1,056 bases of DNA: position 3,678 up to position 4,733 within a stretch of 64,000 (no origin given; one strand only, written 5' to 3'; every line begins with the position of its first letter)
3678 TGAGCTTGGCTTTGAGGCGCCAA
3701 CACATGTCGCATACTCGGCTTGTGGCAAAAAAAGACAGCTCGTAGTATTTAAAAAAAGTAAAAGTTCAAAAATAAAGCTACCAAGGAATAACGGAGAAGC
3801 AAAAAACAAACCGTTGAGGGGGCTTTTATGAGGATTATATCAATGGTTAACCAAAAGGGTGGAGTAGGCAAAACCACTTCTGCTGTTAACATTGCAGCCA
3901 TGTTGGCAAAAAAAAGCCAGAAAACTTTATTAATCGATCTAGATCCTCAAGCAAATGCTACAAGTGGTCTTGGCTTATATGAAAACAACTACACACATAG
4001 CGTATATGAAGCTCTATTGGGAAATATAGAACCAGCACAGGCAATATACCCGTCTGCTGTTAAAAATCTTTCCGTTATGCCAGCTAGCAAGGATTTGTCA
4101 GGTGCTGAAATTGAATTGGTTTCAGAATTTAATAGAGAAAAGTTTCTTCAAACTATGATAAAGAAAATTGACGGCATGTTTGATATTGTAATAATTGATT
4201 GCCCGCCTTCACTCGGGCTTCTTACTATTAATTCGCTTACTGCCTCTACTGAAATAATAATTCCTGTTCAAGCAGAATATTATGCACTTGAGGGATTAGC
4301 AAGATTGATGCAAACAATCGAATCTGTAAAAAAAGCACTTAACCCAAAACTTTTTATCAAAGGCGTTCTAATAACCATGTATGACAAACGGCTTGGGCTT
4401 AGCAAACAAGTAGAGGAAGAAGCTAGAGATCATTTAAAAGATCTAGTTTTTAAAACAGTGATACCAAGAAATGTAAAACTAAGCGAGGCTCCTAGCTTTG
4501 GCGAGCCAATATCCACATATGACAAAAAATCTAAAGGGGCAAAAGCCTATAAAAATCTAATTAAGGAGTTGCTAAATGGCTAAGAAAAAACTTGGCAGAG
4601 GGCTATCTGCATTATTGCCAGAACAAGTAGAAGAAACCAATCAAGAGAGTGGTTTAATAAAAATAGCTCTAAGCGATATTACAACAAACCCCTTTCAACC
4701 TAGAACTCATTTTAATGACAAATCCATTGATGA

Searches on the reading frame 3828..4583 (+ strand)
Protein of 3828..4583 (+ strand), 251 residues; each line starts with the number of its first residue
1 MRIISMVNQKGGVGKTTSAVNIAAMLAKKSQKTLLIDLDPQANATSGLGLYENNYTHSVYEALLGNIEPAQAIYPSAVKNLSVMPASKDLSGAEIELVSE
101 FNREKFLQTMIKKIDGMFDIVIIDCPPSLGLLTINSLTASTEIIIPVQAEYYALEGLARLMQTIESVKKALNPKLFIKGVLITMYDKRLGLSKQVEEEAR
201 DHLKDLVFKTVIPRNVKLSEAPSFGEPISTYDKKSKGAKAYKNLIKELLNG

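Call 5: search_protein_families(library=pfam, proteins=[window:3828-4583:+])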
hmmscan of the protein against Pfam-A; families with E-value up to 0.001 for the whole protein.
window:3828-4583:+ (251 aa): 7 families
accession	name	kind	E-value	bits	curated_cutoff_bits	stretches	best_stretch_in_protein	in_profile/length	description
PF13614.12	AAA_31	-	5.3e-64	215.8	27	1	1-175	1-175/177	AAA domain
PF01656.29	CbiA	-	1.4e-28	99.8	25.4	1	4-228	1-125/125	CobQ/CobB/MinD/ParA nucleotide binding domain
PF10609.15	ParA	-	8.9e-12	45.4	27.1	1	2-248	4-245/246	NUBPL iron-transfer P-loop NTPase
PF02374.21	ArsA_ATPase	-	8.4e-10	38.8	24.3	1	6-137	5-147/305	Anion-transporting ATPase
PF06564.18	CBP_BcsQ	-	1.6e-09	38.1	21.3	1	1-244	1-229/234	Cellulose biosynthesis protein BcsQ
PF09140.17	MipZ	-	7e-09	35.8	20.7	1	3-162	2-144/262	ATPase MipZ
PF00142.24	Fer4_NifH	-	3.2e-08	33.8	25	1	8-46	6-44/271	4Fe-4S iron sulfur cluster binding proteins, NifH/frxC family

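Call 6: search_protein_families(library=ncbifam, proteins=[window:3828-4583:+])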
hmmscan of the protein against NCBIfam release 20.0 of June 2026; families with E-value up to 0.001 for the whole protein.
window:3828-4583:+ (251 aa): 30 families (the best 25 are shown)
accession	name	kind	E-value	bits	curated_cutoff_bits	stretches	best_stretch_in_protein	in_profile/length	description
NF041546.1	ParA_partition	equivalog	2.2e-29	102.5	180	2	3-46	1-44/203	ParA family partition ATPase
TIGR03453.1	partition_RepA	equivalog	6.8e-27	94.3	348.45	1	2-170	105-287/387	plasmid partitioning protein RepA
TIGR01969.1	minD_arch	subfamily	3.1e-26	92.1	201.75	1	2-248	1-230/251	cell division ATPase MinD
NF041283.1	PrgP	equivalog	4.1e-22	78.8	400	1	2-221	3-231/297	ParA superfamily DNA segregation protein PrgP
TIGR01968.1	minD_bact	equivalog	4.9e-22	78.5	212.9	1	2-248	2-236/261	septum site-determining protein MinD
NF010259.0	PRK13705.1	equivalog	6.6e-19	68.1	725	1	3-212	108-332/388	plasmid-partitioning protein SopA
TIGR03371.1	cellulose_yhjQ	equivalog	2.7e-16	59.8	157.85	1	1-244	1-237/246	cellulose biosynthesis protein BcsQ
NF010443.0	PRK13869.1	subfamily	7.6e-16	57.9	446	1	2-159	122-293/405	plasmid-partitioning protein RepA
NF008079.0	PRK10818.1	equivalog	1e-14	54.5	508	1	2-249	3-247/270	septum site-determining protein MinD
TIGR01007.1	eps_fam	subfamily_domain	2.1e-14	53.6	108.05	1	2-137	18-146/204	polysaccharide biosynthesis tyrosine autokinase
TIGR03018.1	pepcterm_TyrKin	hypoth_equivalog_domain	1.5e-12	47.3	230.65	1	10-167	44-199/207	XrtA-associated tyrosine autokinase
NF047398.1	AAA_KGGVGR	domain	2.7e-10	40.9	90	1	1-125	2-149/190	KGGVGR-motif variant AAA ATPase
NF008568.0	PRK11519.1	equivalog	1.8e-09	36.4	1068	1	7-131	532-649/720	tyrosine-protein kinase Wzc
NF041136.1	MrpORP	equivalog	1.1e-08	34.8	450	1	4-249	8-249/365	iron-sulfur cluster carrier protein MrpORP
TIGR00345.1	GET3_arsA_TRC40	subfamily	1.7e-08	34.4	135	1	7-132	2-140/299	TRC40/GET3/ArsA family transport-energizing ATPase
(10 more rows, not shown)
